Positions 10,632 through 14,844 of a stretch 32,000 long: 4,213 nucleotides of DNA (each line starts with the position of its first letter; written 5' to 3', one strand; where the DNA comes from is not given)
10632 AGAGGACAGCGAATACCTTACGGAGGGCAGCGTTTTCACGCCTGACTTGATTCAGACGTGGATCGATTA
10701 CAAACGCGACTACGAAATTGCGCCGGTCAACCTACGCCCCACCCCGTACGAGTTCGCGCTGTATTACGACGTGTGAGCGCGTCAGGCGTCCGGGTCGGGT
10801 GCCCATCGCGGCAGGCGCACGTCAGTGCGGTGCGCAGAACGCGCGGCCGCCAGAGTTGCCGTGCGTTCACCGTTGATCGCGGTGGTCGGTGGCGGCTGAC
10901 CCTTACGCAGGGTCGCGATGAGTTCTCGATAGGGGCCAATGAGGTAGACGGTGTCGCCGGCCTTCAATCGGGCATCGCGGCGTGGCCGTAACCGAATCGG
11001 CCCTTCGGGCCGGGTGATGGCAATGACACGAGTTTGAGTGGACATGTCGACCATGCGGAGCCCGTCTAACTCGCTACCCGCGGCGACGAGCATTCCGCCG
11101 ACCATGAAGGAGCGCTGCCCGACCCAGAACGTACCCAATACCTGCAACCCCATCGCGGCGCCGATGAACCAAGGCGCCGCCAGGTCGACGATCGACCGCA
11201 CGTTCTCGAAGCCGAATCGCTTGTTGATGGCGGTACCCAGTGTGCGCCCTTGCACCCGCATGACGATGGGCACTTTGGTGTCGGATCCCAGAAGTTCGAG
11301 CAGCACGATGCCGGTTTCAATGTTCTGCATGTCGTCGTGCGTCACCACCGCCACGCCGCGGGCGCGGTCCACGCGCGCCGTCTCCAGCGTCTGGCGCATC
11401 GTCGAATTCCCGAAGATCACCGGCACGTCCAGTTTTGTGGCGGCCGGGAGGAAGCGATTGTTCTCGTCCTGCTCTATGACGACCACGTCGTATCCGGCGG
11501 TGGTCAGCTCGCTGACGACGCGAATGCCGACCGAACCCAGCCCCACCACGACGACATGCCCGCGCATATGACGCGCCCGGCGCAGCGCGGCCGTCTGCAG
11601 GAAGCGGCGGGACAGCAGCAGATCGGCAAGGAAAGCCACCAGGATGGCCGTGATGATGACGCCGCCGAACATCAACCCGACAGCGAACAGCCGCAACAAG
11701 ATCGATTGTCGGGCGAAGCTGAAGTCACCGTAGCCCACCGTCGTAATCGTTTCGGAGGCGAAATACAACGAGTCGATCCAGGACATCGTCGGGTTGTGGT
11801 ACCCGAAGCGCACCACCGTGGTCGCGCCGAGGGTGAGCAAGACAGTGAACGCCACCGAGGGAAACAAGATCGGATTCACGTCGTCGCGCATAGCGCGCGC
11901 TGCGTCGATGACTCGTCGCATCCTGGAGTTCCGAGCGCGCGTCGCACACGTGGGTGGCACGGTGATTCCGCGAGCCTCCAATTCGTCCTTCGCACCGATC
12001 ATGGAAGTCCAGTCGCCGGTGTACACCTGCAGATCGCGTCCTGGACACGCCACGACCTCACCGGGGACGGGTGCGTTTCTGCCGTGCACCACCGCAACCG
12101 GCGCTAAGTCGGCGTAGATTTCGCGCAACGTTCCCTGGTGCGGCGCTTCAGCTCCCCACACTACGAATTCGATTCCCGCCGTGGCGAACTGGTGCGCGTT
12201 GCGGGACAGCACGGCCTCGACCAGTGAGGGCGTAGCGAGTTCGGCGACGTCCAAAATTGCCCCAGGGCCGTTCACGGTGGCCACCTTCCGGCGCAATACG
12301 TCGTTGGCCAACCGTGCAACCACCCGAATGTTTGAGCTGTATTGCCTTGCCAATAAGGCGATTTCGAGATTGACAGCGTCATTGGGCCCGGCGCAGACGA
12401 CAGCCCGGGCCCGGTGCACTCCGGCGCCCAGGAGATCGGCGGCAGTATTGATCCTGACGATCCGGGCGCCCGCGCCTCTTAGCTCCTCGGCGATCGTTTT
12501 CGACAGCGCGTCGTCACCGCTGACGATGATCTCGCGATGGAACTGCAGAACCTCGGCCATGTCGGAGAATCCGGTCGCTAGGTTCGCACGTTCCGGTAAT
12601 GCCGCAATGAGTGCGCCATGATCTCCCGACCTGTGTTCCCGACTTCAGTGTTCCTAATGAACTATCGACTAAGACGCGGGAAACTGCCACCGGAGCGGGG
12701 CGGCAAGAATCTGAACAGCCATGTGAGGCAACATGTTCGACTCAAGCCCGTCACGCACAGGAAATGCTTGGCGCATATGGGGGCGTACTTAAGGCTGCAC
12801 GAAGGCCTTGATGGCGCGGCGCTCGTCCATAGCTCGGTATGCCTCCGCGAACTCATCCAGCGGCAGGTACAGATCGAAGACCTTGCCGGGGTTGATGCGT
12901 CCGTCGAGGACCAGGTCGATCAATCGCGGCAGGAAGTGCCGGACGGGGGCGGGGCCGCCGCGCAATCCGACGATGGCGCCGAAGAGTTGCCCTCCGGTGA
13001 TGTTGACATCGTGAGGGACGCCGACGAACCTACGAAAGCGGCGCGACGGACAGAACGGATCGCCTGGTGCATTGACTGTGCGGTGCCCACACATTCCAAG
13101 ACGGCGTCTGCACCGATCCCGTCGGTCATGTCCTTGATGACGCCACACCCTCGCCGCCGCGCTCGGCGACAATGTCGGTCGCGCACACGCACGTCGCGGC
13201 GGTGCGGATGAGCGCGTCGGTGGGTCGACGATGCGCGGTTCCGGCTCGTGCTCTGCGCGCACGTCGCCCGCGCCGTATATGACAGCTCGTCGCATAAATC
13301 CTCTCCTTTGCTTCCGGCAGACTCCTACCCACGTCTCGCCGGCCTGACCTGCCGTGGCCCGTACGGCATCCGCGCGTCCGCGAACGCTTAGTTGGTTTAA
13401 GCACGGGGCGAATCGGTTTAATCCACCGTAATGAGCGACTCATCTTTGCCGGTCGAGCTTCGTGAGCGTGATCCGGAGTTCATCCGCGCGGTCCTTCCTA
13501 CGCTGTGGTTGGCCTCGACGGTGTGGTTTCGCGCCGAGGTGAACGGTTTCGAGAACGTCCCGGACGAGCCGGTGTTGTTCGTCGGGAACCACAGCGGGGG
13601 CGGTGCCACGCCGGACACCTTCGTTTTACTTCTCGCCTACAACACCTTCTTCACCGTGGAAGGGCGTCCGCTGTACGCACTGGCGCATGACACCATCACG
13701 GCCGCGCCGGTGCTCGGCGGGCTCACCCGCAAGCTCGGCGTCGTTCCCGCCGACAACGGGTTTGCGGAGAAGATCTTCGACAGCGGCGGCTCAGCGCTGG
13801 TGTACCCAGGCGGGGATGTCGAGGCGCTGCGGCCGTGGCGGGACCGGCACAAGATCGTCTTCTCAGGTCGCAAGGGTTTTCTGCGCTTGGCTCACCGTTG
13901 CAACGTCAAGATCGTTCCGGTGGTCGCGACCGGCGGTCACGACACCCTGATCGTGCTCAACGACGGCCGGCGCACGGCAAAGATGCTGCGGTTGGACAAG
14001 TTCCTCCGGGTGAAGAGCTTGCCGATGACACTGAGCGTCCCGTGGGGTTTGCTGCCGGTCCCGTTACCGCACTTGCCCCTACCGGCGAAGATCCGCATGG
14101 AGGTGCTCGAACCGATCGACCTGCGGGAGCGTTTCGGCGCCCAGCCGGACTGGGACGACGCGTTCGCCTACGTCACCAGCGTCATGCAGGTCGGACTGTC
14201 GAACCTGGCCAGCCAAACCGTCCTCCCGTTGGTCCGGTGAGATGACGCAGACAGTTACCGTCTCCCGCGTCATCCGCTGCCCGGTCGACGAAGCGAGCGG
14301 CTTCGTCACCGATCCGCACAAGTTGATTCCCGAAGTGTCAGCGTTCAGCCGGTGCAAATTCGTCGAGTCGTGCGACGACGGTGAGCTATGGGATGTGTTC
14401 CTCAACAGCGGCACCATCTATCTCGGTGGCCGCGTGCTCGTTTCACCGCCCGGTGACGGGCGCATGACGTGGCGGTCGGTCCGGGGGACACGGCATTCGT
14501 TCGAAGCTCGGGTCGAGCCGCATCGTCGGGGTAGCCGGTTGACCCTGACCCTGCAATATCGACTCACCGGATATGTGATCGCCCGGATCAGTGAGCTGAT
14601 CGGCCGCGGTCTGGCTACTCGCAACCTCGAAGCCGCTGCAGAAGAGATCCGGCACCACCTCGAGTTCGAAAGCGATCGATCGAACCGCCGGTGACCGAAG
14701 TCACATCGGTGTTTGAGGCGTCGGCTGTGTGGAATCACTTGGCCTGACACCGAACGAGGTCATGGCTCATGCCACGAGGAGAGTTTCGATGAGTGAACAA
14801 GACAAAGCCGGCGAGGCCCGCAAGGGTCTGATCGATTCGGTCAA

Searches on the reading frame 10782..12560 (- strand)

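Call 56: search_protein_families(library=pfam, proteins=[window:10782-12560:-], max_evalue=0.00001)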
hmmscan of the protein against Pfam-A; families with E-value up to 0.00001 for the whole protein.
window:10782-12560:- (592 aa): 3 families
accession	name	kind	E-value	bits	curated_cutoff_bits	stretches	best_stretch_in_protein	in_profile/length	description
PF02254.24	TrkA_N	-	5.6e-26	91.6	23.8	2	336-444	1-104/116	TrkA-N domain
PF07885.22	Ion_trans_2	-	6.3e-12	45.6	22.5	1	240-315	4-77/79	Ion channel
PF02080.26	TrkA_C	-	8.7e-07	29.2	27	0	491-546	5-62/71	TrkA-C domain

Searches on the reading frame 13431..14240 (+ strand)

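Call 56: search_protein_families(library=pfam, proteins=[window:13431-14240:+], max_evalue=0.00001)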
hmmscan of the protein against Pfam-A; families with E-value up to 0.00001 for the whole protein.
window:13431-14240:+ (269 aa): 2 families
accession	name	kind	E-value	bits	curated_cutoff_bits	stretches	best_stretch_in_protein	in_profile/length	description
PF01553.26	Acyltransferase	-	3.2e-10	40.3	23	1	35-165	2-130/132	Acyltransferase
PF03982.18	DAGAT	-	8.7e-06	25.3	22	1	98-173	116-194/297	Diacylglycerol acyltransferase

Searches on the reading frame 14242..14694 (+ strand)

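Call 63: search_protein_families(library=pfam, proteins=[window:14242-14694:+], max_evalue=0.0001)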
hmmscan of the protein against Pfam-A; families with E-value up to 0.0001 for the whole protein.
window:14242-14694:+ (150 aa): 1 family
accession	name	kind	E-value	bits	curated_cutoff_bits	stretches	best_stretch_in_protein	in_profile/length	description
PF10604.15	Polyketide_cyc2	-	2.7e-06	28.2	27.4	1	3-141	2-142/142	Polyketide cyclase / dehydrase and lipid transport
